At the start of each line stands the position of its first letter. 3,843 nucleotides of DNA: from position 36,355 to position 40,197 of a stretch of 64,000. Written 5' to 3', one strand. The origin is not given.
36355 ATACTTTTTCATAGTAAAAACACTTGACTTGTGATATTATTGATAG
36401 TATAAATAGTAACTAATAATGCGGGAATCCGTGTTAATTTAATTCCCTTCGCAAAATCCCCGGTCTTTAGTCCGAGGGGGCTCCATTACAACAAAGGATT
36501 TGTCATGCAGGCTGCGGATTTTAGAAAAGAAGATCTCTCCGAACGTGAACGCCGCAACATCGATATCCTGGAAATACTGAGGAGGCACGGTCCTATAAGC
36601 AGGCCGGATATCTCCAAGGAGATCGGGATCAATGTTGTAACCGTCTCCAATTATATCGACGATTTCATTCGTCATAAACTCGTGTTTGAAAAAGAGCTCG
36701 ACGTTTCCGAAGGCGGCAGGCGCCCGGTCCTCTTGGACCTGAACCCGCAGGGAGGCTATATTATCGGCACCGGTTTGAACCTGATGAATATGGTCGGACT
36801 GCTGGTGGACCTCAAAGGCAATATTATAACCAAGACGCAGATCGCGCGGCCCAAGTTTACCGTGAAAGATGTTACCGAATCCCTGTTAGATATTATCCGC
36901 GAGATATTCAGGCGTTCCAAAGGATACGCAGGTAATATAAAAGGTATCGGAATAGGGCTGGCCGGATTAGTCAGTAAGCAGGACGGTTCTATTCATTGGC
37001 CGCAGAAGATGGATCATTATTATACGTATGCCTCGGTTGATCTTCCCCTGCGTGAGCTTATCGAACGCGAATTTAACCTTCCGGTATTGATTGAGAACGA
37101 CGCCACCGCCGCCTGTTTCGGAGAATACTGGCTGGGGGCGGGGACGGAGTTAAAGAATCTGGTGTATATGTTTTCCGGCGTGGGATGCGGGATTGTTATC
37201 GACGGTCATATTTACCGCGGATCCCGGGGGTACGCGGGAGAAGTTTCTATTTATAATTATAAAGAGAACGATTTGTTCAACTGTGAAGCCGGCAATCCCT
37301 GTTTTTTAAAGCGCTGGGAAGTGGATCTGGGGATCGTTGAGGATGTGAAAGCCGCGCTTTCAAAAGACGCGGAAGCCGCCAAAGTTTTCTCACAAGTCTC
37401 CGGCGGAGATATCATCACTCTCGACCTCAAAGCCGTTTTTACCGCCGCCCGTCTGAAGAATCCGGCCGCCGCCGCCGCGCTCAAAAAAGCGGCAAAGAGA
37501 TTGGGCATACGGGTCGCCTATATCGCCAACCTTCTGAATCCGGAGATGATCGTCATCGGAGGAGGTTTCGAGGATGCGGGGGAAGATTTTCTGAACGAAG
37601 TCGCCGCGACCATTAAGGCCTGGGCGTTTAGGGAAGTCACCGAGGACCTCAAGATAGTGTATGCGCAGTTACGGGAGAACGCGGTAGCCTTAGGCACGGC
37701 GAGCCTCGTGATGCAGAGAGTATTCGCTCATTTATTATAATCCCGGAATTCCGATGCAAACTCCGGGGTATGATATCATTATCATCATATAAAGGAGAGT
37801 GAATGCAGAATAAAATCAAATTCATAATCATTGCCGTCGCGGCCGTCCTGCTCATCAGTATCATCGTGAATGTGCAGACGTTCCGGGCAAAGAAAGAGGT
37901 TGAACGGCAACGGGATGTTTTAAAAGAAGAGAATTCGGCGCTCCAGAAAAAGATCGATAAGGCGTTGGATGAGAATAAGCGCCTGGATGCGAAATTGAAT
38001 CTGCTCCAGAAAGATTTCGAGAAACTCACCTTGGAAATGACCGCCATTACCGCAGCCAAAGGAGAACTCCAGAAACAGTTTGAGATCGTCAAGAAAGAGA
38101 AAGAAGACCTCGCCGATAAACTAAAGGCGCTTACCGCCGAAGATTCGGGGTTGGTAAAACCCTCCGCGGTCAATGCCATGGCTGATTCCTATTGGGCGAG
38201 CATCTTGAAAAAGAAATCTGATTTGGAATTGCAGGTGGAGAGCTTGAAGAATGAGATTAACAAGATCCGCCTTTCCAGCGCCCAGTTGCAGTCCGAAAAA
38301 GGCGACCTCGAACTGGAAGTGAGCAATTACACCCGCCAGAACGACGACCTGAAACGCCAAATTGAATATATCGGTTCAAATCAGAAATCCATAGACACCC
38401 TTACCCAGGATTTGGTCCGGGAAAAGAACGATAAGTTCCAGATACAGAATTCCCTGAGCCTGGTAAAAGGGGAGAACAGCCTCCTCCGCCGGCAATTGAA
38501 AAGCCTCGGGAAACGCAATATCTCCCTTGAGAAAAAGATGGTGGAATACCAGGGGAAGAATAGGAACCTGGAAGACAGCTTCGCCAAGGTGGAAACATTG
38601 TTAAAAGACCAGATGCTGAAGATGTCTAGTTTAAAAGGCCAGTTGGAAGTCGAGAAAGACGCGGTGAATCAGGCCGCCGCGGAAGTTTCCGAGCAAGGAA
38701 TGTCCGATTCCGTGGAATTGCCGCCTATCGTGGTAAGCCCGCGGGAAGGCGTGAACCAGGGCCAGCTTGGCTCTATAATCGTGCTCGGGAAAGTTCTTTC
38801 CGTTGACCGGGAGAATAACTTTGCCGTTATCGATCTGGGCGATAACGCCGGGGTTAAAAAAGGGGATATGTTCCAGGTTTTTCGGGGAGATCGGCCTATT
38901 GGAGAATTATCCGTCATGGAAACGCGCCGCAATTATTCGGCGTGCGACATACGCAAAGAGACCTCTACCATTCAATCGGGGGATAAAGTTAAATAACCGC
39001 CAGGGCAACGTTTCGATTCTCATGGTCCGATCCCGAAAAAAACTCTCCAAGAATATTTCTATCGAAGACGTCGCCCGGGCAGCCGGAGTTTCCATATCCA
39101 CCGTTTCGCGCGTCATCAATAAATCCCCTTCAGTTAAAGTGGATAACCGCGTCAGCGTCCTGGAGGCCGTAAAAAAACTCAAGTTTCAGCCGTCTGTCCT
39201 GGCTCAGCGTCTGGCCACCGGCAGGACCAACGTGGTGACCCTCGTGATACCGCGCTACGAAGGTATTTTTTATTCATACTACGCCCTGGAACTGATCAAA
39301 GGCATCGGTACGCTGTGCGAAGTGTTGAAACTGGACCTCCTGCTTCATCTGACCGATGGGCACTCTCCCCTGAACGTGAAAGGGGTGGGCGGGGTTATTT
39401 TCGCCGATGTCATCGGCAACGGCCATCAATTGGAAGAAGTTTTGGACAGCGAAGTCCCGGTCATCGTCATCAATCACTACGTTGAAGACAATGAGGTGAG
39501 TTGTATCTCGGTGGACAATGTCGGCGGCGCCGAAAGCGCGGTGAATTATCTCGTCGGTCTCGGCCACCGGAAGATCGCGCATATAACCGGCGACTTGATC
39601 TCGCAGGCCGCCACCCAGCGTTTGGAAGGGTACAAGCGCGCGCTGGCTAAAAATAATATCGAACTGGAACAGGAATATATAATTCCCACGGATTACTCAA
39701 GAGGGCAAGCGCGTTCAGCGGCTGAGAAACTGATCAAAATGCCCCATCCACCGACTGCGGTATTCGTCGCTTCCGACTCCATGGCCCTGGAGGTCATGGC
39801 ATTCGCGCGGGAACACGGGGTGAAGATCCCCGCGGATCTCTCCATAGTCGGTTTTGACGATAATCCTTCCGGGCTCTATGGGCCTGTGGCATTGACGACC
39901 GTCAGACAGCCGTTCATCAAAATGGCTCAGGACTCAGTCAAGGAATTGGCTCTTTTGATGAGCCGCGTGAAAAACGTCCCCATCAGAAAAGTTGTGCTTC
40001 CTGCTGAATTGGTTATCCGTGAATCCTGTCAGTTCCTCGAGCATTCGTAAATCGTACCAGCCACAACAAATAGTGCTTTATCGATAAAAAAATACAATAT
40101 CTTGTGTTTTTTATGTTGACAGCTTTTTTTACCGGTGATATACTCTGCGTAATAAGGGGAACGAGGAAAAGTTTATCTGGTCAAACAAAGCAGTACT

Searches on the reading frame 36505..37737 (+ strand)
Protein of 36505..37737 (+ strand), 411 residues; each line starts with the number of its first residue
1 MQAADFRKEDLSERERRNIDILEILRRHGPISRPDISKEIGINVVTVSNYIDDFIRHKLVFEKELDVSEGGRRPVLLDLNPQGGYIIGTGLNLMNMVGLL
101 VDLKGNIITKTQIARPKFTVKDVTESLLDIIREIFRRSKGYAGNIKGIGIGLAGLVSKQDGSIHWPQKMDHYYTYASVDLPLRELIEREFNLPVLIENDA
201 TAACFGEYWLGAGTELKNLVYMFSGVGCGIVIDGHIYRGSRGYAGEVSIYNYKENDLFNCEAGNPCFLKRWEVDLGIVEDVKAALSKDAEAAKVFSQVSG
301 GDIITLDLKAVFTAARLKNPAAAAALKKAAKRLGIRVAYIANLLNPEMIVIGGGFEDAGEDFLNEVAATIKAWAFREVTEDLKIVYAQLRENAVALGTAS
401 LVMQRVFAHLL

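Call 39: search_protein_families(library=pfam, proteins=[window:36505-37737:+], max_evalue=0.00001)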
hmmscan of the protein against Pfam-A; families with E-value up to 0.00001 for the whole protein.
window:36505-37737:+ (411 aa): 1 family
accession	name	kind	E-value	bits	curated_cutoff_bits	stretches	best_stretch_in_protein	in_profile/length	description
PF00480.26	ROK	-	2.4e-42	145.9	22.9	1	98-404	13-293/294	ROK family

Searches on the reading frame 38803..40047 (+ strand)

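Call 39: search_protein_families(library=pfam, proteins=[window:38803-40047:+], max_evalue=0.00001)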
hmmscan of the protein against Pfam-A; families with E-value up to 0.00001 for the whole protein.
window:38803-40047:+ (415 aa): 4 families
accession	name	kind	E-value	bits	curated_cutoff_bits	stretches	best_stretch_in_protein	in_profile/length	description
PF13377.12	Peripla_BP_3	-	3.4e-34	118.8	26.5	1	247-409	1-167/167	Periplasmic binding protein-like domain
PF13407.12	Peripla_BP_4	-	1.8e-15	57.6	35.1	1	209-358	72-223/258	Periplasmic binding protein domain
PF00356.27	LacI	-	3.3e-15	56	27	1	86-131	1-46/46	Bacterial regulatory proteins, lacI family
PF00532.27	Peripla_BP_1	-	1.5e-14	54.6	22.2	1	190-352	53-224/281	Periplasmic binding proteins and sugar binding domain of LacI family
